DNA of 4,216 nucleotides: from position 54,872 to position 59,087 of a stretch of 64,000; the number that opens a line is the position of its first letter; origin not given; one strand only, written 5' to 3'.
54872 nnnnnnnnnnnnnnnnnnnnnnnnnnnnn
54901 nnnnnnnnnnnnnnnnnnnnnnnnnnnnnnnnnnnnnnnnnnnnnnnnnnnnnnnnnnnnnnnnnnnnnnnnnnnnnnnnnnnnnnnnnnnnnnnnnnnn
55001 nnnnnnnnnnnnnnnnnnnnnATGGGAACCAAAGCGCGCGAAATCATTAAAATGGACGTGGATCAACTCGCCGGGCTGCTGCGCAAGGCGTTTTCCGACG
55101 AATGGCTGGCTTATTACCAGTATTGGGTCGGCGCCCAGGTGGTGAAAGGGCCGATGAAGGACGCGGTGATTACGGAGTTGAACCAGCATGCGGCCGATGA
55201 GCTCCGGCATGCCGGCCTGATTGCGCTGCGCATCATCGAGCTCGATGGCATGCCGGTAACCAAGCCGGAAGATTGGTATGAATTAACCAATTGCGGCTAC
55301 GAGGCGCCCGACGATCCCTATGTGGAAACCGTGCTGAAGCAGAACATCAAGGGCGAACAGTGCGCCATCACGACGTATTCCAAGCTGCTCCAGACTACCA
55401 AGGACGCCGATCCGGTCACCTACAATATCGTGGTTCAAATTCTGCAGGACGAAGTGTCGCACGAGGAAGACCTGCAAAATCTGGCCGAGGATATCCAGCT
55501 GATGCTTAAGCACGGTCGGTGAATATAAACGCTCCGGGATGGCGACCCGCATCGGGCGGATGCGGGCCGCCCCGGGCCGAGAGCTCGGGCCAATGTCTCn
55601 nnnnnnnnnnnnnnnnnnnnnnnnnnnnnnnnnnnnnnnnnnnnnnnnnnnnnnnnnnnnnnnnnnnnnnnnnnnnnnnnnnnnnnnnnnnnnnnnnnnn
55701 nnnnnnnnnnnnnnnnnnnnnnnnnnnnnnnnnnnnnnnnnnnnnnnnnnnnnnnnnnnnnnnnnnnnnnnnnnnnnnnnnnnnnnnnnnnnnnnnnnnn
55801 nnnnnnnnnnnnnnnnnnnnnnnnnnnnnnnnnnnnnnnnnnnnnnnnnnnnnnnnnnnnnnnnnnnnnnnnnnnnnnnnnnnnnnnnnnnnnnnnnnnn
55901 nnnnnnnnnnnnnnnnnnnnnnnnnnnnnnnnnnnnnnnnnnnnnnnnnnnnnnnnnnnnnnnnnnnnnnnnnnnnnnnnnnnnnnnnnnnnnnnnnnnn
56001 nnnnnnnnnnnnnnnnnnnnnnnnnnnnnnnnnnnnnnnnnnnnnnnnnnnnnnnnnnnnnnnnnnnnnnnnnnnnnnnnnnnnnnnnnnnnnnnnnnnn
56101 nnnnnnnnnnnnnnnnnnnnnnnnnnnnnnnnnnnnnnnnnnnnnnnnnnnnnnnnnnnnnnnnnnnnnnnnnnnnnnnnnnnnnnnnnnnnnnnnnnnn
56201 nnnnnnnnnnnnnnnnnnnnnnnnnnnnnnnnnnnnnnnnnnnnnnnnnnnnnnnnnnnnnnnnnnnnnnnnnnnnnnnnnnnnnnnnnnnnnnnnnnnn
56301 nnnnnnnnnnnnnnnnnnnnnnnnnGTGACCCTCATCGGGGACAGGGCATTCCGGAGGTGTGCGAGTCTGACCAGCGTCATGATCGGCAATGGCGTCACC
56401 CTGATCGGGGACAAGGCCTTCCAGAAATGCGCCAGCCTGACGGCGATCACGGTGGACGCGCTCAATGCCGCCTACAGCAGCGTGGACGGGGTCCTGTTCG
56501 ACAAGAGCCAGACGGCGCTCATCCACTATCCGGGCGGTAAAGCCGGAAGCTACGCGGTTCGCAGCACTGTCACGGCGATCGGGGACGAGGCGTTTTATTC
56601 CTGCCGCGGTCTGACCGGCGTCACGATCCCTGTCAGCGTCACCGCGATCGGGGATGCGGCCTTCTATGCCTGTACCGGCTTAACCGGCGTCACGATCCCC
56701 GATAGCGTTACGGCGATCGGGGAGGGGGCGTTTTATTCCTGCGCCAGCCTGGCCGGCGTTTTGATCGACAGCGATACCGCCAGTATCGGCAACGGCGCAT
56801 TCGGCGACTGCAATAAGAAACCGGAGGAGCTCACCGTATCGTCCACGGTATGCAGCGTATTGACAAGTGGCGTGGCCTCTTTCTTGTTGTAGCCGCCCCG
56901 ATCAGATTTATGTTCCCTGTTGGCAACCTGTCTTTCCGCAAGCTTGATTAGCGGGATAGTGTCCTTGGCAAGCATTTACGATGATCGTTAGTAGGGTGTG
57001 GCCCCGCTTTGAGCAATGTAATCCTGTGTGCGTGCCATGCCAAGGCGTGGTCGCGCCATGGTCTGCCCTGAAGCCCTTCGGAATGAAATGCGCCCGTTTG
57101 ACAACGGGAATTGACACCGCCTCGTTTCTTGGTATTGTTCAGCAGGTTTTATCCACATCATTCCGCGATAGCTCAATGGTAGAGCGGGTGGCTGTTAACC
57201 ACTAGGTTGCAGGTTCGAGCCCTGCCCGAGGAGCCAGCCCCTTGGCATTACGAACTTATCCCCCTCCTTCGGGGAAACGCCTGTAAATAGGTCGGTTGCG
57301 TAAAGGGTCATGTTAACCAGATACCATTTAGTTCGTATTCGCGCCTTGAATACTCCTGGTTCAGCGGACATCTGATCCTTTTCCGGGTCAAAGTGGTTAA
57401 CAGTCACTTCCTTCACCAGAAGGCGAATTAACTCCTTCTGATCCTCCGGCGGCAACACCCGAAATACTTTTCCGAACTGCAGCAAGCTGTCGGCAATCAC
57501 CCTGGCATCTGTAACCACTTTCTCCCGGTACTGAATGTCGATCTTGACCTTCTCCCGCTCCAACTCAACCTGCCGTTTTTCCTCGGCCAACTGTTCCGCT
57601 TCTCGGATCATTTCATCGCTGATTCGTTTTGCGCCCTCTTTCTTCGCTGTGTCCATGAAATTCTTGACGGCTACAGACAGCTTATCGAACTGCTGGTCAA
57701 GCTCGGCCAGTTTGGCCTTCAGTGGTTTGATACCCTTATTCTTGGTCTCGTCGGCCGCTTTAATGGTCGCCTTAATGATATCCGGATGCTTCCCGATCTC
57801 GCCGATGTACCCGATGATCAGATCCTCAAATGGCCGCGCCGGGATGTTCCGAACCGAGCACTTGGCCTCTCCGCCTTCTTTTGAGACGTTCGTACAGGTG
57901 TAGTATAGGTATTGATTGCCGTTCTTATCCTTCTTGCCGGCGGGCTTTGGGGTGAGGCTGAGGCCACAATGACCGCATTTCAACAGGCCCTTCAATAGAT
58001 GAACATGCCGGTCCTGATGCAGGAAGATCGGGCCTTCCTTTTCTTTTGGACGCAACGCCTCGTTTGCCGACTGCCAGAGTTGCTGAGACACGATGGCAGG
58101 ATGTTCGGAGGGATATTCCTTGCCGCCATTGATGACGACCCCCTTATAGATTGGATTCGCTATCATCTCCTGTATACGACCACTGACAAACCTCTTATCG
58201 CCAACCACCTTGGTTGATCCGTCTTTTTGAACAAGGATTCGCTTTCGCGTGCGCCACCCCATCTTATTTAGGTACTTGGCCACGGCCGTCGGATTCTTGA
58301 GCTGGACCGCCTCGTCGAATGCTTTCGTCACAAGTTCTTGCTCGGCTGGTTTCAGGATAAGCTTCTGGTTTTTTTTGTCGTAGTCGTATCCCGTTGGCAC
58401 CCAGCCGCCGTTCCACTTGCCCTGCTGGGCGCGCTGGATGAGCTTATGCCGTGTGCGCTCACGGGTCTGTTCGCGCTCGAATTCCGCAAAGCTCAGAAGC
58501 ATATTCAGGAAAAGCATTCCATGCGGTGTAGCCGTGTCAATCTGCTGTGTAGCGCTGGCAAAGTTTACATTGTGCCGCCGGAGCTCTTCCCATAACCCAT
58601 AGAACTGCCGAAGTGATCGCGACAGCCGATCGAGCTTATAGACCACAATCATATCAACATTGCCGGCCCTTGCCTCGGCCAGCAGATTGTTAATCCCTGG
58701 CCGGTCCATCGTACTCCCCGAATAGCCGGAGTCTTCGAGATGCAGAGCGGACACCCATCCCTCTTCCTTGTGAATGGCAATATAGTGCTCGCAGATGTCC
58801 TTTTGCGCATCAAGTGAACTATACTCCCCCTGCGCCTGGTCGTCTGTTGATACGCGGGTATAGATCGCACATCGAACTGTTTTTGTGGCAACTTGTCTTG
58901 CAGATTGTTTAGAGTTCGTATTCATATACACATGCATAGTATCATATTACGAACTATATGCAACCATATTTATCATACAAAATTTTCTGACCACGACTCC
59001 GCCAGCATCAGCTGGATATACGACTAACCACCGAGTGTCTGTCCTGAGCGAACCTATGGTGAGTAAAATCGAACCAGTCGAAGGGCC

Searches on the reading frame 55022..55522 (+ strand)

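Call 87: search_protein_families(library=pfam, proteins=[window:55022-55522:+], max_evalue=0.01)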
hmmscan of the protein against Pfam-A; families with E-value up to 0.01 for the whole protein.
window:55022-55522:+ (166 aa): 2 families
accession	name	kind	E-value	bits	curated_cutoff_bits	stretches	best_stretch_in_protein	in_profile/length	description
PF00210.30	Ferritin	-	6.2e-23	81.7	24.5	1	19-161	3-142/142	Ferritin-like domain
PF02915.23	Rubrerythrin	-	0.0002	22.2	22.8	1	19-154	2-136/137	Rubrerythrin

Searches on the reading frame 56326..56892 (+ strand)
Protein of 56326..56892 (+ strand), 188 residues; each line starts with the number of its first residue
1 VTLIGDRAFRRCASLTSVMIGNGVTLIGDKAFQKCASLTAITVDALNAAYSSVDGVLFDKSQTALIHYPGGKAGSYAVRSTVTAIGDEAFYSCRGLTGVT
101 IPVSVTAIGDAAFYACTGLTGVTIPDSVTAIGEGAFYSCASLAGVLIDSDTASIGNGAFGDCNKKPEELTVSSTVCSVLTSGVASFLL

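Call 20: search_protein_families(library=pfam, proteins=[window:56326-56892:+])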
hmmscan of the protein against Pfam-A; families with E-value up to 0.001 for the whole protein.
window:56326-56892:+ (188 aa): 1 family
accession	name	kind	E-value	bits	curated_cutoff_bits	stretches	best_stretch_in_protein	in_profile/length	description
PF13306.12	LRR_5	-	5e-33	114.1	27.7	2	78-174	18-111/127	BspA type Leucine rich repeat region (6 copies)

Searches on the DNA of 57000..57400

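Call 56: search_rna_families(source=window, start=57000, end=57400, threshold=gathering, show_alignments=1)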
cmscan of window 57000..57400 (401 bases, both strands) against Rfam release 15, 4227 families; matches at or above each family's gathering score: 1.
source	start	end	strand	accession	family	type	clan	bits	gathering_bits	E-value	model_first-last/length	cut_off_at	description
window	57162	57233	+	RF00005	tRNA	Gene; tRNA;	CL00001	59.2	29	1.9e-12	1-71/71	no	tRNA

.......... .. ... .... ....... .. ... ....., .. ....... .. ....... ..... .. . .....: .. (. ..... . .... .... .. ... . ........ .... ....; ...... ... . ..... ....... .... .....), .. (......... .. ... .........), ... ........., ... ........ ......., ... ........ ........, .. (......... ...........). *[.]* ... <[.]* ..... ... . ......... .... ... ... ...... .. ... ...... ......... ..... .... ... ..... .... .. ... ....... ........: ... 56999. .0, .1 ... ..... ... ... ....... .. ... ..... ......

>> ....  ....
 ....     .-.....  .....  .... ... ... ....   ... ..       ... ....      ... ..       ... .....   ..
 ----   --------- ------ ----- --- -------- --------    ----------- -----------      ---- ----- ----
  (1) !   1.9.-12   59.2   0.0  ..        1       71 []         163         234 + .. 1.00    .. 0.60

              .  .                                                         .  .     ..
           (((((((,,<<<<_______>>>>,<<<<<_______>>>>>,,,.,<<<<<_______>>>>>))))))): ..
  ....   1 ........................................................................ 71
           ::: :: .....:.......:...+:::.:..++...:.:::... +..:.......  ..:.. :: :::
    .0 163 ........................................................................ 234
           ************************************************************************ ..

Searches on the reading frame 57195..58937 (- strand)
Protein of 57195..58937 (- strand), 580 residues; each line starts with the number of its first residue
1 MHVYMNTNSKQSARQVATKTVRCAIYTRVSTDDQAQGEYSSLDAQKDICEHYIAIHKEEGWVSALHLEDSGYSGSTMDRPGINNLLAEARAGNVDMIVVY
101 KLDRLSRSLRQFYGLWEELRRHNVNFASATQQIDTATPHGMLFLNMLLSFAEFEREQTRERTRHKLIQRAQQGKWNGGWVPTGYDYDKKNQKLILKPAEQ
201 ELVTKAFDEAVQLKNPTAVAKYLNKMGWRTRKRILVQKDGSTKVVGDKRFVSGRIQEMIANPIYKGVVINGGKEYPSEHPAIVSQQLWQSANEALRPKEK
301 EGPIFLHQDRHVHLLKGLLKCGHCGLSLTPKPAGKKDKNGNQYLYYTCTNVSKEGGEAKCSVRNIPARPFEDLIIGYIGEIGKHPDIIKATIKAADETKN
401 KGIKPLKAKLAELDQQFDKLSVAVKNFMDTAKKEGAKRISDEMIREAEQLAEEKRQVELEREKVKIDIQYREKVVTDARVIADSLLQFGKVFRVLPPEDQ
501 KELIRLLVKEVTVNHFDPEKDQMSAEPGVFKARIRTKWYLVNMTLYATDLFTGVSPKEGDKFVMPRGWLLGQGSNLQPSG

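Call 7: search_protein_families(library=pfam, proteins=[window:57195-58937:-])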
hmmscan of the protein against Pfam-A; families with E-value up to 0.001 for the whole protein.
window:57195-58937:- (580 aa): 3 families
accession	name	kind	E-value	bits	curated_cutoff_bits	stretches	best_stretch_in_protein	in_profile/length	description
PF00239.26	Resolvase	-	5.6e-40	137.2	23.3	1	24-175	2-145/145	Resolvase, N terminal domain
PF07508.19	Recombinase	-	5.1e-14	52.8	21.1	1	197-296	1-100/102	Recombinase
PF13408.12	Zn_ribbon_recom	-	4.9e-12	46.5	25.3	1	314-378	1-57/58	Recombinase zinc beta ribbon domain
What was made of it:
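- On Large serine recombinase integrative element: PF00239 5.6e-40, PF07508 5.1e-14, PF13408 4.9e-12 for ORF 57195-58937 (call 7).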

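Call 50: find_related_loci(query=window:57237-58937:-, collection=viral_contigs, flank=10000)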
Query window:57237-58937:- (567 aa) in viral_contigs; peptide patterns used: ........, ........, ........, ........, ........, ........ (x = any residue, [..] = any of these).
36 stretches matched a pattern, but none encodes a relative of the query by tblastn (E <= 1e-3).

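Call 66: find_encoding_contigs(protein=window:57195-58925:-, flank=10000, max_places=10)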
Protein window:57195-58925:- (576 aa): no gene with exactly this product is on record in the collection.
